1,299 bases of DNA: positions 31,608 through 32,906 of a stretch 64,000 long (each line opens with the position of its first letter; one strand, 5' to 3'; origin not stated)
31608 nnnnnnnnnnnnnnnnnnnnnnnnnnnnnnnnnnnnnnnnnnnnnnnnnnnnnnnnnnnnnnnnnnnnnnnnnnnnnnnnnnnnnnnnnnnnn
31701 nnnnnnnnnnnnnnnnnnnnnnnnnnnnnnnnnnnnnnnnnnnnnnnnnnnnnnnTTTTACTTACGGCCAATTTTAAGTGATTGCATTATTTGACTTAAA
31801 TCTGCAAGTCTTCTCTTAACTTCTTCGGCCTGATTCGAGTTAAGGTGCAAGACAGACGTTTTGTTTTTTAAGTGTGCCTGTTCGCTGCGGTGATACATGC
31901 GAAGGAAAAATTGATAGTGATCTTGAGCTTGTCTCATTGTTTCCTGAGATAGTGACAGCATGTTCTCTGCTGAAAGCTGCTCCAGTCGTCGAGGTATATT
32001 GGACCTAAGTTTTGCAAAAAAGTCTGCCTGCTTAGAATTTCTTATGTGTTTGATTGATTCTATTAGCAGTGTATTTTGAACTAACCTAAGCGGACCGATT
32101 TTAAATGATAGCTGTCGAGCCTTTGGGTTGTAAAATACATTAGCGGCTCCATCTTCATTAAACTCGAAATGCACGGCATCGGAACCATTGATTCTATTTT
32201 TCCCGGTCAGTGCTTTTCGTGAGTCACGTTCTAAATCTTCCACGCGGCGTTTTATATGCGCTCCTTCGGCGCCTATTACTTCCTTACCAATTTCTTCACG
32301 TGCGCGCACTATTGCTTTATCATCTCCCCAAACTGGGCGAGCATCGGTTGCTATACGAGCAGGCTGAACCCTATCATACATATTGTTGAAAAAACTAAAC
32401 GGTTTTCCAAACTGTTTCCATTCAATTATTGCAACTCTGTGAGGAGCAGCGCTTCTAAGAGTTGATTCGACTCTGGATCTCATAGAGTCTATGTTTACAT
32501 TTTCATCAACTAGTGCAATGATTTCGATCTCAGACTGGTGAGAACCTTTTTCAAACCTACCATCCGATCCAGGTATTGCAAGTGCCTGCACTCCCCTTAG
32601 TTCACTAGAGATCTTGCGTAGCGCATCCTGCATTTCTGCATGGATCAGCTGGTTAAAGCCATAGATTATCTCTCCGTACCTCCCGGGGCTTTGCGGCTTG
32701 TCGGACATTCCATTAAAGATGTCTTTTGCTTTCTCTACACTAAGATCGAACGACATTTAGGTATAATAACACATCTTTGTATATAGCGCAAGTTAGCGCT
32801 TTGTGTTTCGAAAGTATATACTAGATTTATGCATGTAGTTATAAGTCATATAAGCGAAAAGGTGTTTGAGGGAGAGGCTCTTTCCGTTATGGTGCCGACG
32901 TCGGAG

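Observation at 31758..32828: Antisense nucleotidyltransferase gene splits atpD from atpC inside the ATP synthase operon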

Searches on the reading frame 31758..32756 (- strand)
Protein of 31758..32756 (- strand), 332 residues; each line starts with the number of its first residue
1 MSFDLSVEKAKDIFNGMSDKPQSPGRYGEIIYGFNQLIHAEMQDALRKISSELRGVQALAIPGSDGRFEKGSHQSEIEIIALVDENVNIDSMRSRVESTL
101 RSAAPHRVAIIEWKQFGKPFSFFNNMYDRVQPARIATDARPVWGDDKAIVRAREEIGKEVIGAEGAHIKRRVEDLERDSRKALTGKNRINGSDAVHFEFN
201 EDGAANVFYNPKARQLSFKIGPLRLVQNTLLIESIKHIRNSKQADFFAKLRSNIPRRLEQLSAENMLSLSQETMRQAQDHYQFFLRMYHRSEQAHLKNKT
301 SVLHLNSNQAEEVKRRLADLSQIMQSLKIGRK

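Call 3: search_protein_families(library=pfam, proteins=[window:31758-32756:-], max_evalue=1)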
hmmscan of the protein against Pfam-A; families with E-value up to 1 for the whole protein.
window:31758-32756:- (332 aa): 1 family
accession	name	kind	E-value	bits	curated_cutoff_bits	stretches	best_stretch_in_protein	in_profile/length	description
PF19945.4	DUF6407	-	0.1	13.7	25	1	254-322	12-76/96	Family of unknown function (DUF6407)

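Call 4: search_protein_families(library=ncbifam, proteins=[window:31758-32756:-], max_evalue=1)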
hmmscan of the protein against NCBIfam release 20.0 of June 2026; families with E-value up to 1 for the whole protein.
window:31758-32756:- (332 aa): 2 families
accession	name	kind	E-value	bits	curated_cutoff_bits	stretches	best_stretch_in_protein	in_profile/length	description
NF008822.0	PRK11872.1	equivalog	0.064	12.2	402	1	178-288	73-175/341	anthranilate 1,2-dioxygenase electron transfer component AntC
TIGR02574.1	stabl_TIGR02574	hypoth_equivalog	0.084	12.9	31.9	0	298-320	23-45/65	putative addiction module component, TIGR02574 family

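Call 5: search_protein_families(library=padloc, proteins=[window:31758-32756:-], max_evalue=1)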
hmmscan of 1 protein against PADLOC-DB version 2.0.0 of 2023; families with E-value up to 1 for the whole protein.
window:31758-32756:- (332 aa): 0 families
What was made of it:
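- On CD-NTase (CBASS): PADLOC gives 0 hits (call 5).
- Tried and rejected: Pfam, NCBIfam and PADLOC gave nothing significant (calls 3-5).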

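Call 6: find_homologous_proteins(query=window:31758-32756:-, max_evalue=0.001)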
Query window:31758-32756:- (332 aa): 18 proteins with E <= 0.001 among 3013 candidates.
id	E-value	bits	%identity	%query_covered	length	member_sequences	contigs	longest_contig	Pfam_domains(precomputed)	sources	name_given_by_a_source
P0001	1.8e-213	725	100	100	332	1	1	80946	-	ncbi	-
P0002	1.5e-115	404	56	98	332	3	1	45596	-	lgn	-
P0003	6.8e-113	395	55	98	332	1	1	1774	-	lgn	-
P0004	1.4e-97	345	49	99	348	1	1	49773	-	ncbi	-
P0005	3.6e-81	291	47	93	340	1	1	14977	-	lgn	-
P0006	5.7e-73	264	46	95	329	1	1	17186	-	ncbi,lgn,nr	ncbi:hypothetical protein HY968_01800 [Candidatus Kaiserbacteria bacterium]|nr:hypothetical protein 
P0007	6.8e-71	257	43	100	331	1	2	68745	-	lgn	-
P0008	2.9e-69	252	43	95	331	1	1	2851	-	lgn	-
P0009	8.2e-69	250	42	96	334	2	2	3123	-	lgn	-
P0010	6.4e-63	231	41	92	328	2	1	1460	-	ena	-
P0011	5.5e-61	225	40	97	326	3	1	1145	-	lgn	-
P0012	6.1e-60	221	40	95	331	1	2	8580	-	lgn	-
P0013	3.8e-59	219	39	96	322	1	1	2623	-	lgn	-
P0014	9.7e-58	214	39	96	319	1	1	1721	-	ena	-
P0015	4.6e-57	212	39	92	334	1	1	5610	-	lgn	-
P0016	2.4e-56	210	38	96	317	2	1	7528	-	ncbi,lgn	-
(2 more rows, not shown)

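Call 7: search_solved_structures(query=window:31758-32756:-, max_evalue=10, show_alignments=2)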
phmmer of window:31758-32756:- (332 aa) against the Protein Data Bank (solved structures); distinct sequences matched with E-value up to 10: 0.
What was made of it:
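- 31758..32756 (-): Gene X: a 332-aa single-module GlnE/DrrA-like nucleotidyltransferase of an unannotated family. No Pfam, NCBIfam, PADLOC or PDB sequence hit (calls 3, 4, 5, 7).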

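Call 11: search_solved_structures(query=A1, max_evalue=10, show_alignments=3)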
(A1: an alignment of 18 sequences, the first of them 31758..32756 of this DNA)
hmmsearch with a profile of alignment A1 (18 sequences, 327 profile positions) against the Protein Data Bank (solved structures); distinct sequences matched with E-value up to 10: 3.
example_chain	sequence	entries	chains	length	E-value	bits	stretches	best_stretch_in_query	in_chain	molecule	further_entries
2rml_A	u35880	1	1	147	0.19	13.8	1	150-211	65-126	Copper-transporting P-type ATPase copA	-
1p6t_A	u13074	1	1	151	0.32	13.1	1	150-211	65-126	Potential copper-transporting ATPase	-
8zjx_D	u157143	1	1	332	0.83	11.8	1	97-163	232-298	T cell receptor delta variable 2,T cell receptor delta constant 1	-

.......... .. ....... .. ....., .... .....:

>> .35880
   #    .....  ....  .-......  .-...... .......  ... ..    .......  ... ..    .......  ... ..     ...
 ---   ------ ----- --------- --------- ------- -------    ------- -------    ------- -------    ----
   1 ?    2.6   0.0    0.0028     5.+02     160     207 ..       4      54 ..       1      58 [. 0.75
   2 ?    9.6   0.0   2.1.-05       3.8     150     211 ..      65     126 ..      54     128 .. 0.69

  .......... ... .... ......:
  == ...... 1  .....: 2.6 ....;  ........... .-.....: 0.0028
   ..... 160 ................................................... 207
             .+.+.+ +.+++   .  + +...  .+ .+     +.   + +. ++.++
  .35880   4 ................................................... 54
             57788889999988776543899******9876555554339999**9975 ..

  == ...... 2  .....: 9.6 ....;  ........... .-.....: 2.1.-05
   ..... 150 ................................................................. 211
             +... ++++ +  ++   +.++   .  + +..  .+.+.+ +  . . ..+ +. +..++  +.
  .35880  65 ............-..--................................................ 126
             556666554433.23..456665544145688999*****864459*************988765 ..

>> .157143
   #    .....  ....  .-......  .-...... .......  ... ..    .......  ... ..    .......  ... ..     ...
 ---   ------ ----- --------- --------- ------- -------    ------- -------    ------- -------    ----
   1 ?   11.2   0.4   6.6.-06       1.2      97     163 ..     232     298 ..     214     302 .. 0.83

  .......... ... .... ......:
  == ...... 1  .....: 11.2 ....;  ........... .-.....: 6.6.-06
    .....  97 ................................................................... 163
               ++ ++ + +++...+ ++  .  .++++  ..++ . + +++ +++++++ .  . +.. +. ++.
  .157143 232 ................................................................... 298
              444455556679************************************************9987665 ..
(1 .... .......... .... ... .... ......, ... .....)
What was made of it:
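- Tried and rejected: PDB phmmer and profile searches with the 18-sequence alignment gave only noise, such as CopA HMA domains at E 0.19 (calls 7, 11).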

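Call 12: find_encoding_contigs(protein=P0002, flank=6000, max_places=3)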
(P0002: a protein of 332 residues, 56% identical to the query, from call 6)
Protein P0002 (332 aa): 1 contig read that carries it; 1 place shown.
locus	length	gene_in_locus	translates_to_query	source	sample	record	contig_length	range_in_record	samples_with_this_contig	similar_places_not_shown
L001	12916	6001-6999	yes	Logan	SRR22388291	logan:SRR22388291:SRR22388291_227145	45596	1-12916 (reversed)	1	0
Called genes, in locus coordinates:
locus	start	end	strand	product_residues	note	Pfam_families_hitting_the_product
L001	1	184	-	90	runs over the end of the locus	PF06627:DUF1153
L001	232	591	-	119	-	-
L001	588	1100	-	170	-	PF10646:Germane (weak)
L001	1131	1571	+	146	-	PF04138:GtrA_DPMS_TM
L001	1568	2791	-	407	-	PF07731:Cu-oxidase_2 (weak), PF07732:Cu-oxidase_3, PF13473:Cupredoxin_1 (faint)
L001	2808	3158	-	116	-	PF01022:HTH_5, PF12840:HTH_20 (weak)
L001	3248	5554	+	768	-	PF03477:ATP-cone, PF17975:RNR_Alpha, PF21995:RNR-II_ins_dom (weak), PF02867:Ribonuc_red_lgC (faint)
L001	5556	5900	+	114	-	-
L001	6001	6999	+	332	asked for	-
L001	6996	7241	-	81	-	-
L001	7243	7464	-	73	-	-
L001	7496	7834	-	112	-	-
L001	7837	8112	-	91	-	-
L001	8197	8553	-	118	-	-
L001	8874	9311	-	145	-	-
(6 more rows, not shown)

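Call 13: find_encoding_contigs(protein=P0004, flank=6000, max_places=3)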
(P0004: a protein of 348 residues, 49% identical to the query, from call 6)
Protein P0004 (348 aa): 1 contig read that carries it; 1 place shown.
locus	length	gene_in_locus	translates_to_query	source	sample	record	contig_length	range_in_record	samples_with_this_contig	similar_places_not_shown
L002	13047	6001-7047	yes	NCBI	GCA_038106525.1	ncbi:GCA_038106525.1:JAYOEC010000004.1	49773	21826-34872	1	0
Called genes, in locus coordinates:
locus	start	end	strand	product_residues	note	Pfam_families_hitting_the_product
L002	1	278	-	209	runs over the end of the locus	-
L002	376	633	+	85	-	PF02201:SWIB, PF26291:SWIB_eIF2D (weak)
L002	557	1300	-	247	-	PF01479:S4, PF00849:PseudoU_synth_2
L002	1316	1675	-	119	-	-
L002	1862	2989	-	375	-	PF00145:DNA_methylase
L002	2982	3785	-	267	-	-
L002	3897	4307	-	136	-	-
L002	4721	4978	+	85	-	-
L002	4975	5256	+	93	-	PF06627:DUF1153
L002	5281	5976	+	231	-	-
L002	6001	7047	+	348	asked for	-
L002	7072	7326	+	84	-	PF02798:GST_N (weak), PF13417:GST_N_3, PF13409:GST_N_2 (weak)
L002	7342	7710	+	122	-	PF02482:Ribosomal_S30AE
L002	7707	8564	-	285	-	PF00551:Formyl_trans_N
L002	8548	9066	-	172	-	PF01327:Pep_deformylase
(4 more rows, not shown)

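Call 14: find_encoding_contigs(protein=P0007, flank=6000, max_places=3)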
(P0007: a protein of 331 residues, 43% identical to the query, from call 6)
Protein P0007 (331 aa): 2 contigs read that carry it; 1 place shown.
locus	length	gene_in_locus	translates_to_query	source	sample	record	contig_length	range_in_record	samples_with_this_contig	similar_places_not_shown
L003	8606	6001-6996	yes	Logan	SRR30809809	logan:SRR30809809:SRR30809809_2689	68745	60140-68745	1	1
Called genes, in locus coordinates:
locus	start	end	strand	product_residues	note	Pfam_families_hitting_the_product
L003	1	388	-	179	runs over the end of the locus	PF02525:Flavodoxin_2, PF03358:FMN_red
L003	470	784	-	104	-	-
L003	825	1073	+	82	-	PF04014:MazE_antitoxin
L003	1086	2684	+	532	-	PF25989:YknX_C (weak)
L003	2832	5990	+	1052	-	PF00873:ACR_tran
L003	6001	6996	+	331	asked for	-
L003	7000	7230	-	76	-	PF02823:ATP-synt_DE_N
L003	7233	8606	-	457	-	?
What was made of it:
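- In L003, X starts 10 nt after an RND efflux pump gene on the same strand, preceded by a membrane-fusion-like gene (call 14).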

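Call 15: find_encoding_contigs(protein=P0005, flank=6000, max_places=2)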
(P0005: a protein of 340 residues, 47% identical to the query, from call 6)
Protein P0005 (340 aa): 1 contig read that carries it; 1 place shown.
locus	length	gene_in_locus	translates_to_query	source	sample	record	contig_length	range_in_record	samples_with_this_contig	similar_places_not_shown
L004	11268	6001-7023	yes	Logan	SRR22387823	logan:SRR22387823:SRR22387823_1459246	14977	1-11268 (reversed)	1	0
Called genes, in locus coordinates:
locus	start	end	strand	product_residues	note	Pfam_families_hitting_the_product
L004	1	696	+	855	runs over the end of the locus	PF00005:ABC_tran (faint), PF02463:SMC_N (faint), PF13175:AAA_15 (faint), PF13304:AAA_21 (faint), PF13555:AAA_29 (faint), PF17760:UvrA_inter, PF00684:DnaJ_CXXCXGXG (faint)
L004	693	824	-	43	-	-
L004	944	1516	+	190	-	PF00717:Peptidase_S24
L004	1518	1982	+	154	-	PF18931:DUF5680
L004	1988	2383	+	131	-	-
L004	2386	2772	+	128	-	PF02452:PemK_toxin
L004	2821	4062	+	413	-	PF00817:IMS, PF11798:IMS_HHH (weak), PF11799:IMS_C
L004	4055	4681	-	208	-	-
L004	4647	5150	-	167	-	-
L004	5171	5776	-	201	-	-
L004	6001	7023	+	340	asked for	-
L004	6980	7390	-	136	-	-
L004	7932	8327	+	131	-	-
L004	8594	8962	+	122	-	-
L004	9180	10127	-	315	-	PF10017:Methyltransf_33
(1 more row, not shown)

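Call 16: find_encoding_contigs(protein=P0006, flank=6000, max_places=2)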
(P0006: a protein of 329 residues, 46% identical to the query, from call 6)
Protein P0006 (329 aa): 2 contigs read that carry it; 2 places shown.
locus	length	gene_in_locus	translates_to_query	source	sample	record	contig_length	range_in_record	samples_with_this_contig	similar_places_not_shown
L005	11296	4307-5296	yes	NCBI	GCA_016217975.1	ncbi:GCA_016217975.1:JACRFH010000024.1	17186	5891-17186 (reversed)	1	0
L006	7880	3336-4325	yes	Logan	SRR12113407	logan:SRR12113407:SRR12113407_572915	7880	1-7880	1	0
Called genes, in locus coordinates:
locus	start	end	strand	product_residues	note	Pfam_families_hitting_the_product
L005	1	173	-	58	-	?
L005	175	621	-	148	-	-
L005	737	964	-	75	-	PF00137:ATP-synt_C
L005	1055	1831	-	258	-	PF00119:ATP-synt_A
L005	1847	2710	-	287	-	PF08538:DUF1749, PF12146:Hydrolase_4, PF00561:Abhydrolase_1, PF12697:Abhydrolase_6, PF06821:Ser_hydrolase (faint)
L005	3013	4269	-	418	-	PF05221:AdoHcyase, PF00670:AdoHcyase_NAD, PF02826:2-Hacid_dh_C, PF07991:KARI_N (weak)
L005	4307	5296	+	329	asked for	-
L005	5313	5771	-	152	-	-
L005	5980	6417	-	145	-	PF00903:Glyoxalase, PF13669:Glyoxalase_4 (weak)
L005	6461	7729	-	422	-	PF05977:MFS_3, PF07690:MFS_1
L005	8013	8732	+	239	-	-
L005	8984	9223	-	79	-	PF01541:GIY-YIG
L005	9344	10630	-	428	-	PF08245:Mur_ligase_M, PF02875:Mur_ligase_C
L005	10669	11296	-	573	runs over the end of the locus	PF03717:PBP_dimer (weak), PF00905:Transpeptidase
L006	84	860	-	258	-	PF00119:ATP-synt_A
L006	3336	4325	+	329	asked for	-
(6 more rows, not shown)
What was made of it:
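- L005 has X 2.5 kb upstream of atpB (call 16).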

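Call 17: find_encoding_contigs(protein=P0012, flank=6000, max_places=2)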
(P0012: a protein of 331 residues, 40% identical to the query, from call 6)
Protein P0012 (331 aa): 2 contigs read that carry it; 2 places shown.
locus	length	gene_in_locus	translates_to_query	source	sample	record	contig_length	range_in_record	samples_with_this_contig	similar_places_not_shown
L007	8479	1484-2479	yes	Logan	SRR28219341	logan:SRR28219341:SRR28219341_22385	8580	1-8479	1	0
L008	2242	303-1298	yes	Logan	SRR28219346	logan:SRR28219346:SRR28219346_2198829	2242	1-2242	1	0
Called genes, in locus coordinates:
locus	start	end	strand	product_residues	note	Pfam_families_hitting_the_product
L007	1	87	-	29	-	?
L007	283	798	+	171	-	-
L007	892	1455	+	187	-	PF01471:PG_binding_1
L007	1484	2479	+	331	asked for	-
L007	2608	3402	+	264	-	PF02618:YceG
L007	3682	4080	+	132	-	PF07883:Cupin_2, PF02311:AraC_binding (faint)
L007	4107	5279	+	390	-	PF07690:MFS_1, PF13347:MFS_2 (weak), PF07690:MFS_1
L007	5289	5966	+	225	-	PF04402:SIMPL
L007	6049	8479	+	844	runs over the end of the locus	?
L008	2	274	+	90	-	?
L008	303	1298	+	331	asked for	-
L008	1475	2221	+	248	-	PF02618:YceG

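Call 18: find_encoding_contigs(protein=P0016, flank=6000, max_places=2)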
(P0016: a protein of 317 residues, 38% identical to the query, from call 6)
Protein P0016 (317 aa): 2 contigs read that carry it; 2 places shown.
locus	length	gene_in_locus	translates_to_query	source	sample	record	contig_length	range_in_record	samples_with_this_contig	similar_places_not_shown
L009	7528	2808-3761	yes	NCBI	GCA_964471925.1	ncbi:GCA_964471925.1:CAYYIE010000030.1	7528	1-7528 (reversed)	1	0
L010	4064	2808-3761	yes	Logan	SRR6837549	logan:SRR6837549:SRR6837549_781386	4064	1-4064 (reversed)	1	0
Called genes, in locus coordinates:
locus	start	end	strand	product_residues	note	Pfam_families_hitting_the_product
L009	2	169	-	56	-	?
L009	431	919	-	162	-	PF07963:N_methyl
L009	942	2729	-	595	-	PF03485:Arg_tRNA_synt_N, PF00750:tRNA-synt_1d, PF05746:DALR_1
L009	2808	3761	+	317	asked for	-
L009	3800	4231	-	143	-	PF03946:Ribosomal_L11_N, PF00298:Ribosomal_L11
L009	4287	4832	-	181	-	PF02357:NusG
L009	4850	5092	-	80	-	PF00584:SecE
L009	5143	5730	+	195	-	PF09335:VTT_dom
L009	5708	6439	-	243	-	PF00849:PseudoU_synth_2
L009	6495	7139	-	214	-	-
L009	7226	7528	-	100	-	?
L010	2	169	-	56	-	?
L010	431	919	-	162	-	PF07963:N_methyl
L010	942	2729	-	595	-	PF03485:Arg_tRNA_synt_N, PF00750:tRNA-synt_1d, PF05746:DALR_1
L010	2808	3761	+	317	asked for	-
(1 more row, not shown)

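Call 21: find_encoding_contigs(protein=P0001, flank=10000, max_places=2)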
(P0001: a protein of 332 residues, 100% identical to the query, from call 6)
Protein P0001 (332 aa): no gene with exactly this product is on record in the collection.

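Call 22: predict_structure(alignment_id=A1)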
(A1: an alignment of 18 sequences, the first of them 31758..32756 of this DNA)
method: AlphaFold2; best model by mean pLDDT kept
length: 332 residues; sequences in the alignment: 18
mean_pLDDT: 86.1   pTM: 0.86
mean pLDDT of the five models: 86.1, 84.3, 81.8, 81.6, 80.7
residues with pLDDT >= 90: 168; 70-90: 140; 50-70: 21; < 50: 3
segments of 3 or more residues with pLDDT < 50: 1-3
pLDDT, mean of each block of 10 residues (from residue 1): 60 78 91 89 93 94 80 82 93 92 87 92 77 86 94 94 83 81 62 72 86 66 87 93 95 92 95 95 91 88 91 92 94 65
secondary structure, 60 per line:
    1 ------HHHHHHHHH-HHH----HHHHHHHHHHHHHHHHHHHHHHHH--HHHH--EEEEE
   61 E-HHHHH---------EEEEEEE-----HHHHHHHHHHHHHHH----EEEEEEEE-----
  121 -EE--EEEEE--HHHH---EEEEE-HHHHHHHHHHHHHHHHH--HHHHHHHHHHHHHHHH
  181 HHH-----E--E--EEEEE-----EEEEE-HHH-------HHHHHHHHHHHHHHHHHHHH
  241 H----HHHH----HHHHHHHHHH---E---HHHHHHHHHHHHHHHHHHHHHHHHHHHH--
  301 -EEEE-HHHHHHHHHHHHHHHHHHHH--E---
elements in order: H7-15 H24-47 H50-53 E56-61 H63-67 E77-83 H89-103 E108-115 E126-130 H133-136 E140-144 H146-162 H165-183 E195-199 E205-209 H221-241 H246-249 H254-263 H271-298 E302-305 H307-326
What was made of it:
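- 31758..32756 (-): AF2 model pLDDT 86, pTM 0.86 (call 22).
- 32322..32591 (-): NTase alpha/beta core of X (residues 56-145): strands 56-61, 77-83, 108-115, 126-130 and 140-144. Secondary structure of the model (call 22).
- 32421..32423 (-): Codon of E112, the candidate third catalytic carboxylate, on predicted strand 108-115. Strand assignment from call 22.
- On Pol-beta nucleotidyltransferase superfamily: They sit between predicted strand 56-61 and helix 63-67 (call 22).
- The AF2 model has pLDDT 86.1 and pTM 0.86 (call 22).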

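Call 30: search_protein_families(library=pfam, alignment_id=A1, max_evalue=1)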
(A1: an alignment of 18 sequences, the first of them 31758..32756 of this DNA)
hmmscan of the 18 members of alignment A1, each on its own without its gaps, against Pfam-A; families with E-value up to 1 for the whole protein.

A. member 1, window:31758-32756:- (332 aa): 1 family
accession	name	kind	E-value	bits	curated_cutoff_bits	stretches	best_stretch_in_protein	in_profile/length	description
PF19945.4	DUF6407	-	0.1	13.7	25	1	254-322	12-76/96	Family of unknown function (DUF6407)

B. families by the number of members that match (of 18 scanned): 20 families
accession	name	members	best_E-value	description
PF03445.19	DUF294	5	0.0048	Putative nucleotidyltransferase DUF294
PF01371.25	Trp_repressor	3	0.034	Trp repressor protein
PF22607.2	FAD_binding-like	2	0.22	FAD binding domain-like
PF17035.10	BET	1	0.00011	Bromodomain extra-terminal - transcription regulation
PF18058.6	SbsC_C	1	0.0083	SbsC C-terminal domain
PF13390.11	DUF4108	1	0.017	Protein of unknown function (DUF4108)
PF11815.13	DUF3336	1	0.018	Domain of unknown function (DUF3336)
PF24796.1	WDR55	1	0.024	WDR55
PF03997.17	VPS28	1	0.027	VPS28 protein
PF16468.10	DUF5049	1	0.045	Domain of unknown function (DUF5049)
PF20696.2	UbiD_C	1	0.076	3-octaprenyl-4-hydroxybenzoate carboxy-lyase C-terminal domain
PF10076.14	Phage_Mu_Gp48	1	0.076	Bacteriophage Mu-like, Gp48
PF18513.6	Pro_sub2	1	0.08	Prodomain subtilisin 2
PF14338.12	Mrr_N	1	0.085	Mrr N-terminal domain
PF19945.4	DUF6407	1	0.1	Family of unknown function (DUF6407)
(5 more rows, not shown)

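Call 33: search_protein_representatives(alignment_id=A1)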
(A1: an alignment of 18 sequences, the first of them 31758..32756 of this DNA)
Query: 18 sequences, 327 profile positions. Proteins with E-value up to 0.001 (for the whole library): 524; up to 1e-10: 354; up to 1e-30: 114. The best 150 are listed.
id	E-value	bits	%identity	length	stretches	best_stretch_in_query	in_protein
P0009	2.4e-138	477.0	-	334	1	6-326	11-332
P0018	1.5e-129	448.1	-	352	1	4-326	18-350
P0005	1.3e-120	418.7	-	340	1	1-326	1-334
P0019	5.0e-116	403.6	-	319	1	8-323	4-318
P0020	4.7e-114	397.1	-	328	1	8-325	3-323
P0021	2.3e-111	388.3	-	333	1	12-326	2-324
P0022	1.1e-109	382.8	-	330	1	7-325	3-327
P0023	4.0e-102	357.9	-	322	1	10-325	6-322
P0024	1.8e-101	355.8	-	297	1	30-325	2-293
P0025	4.8e-98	344.5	-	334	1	8-326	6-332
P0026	1.1e-94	333.5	-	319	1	10-324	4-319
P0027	1.4e-85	303.6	-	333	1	22-325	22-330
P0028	1.7e-82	293.4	-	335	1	3-324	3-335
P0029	1.5e-78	280.4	-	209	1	127-326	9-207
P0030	1.2e-71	257.7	-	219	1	3-209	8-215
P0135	5.0e-30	121.0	-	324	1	23-306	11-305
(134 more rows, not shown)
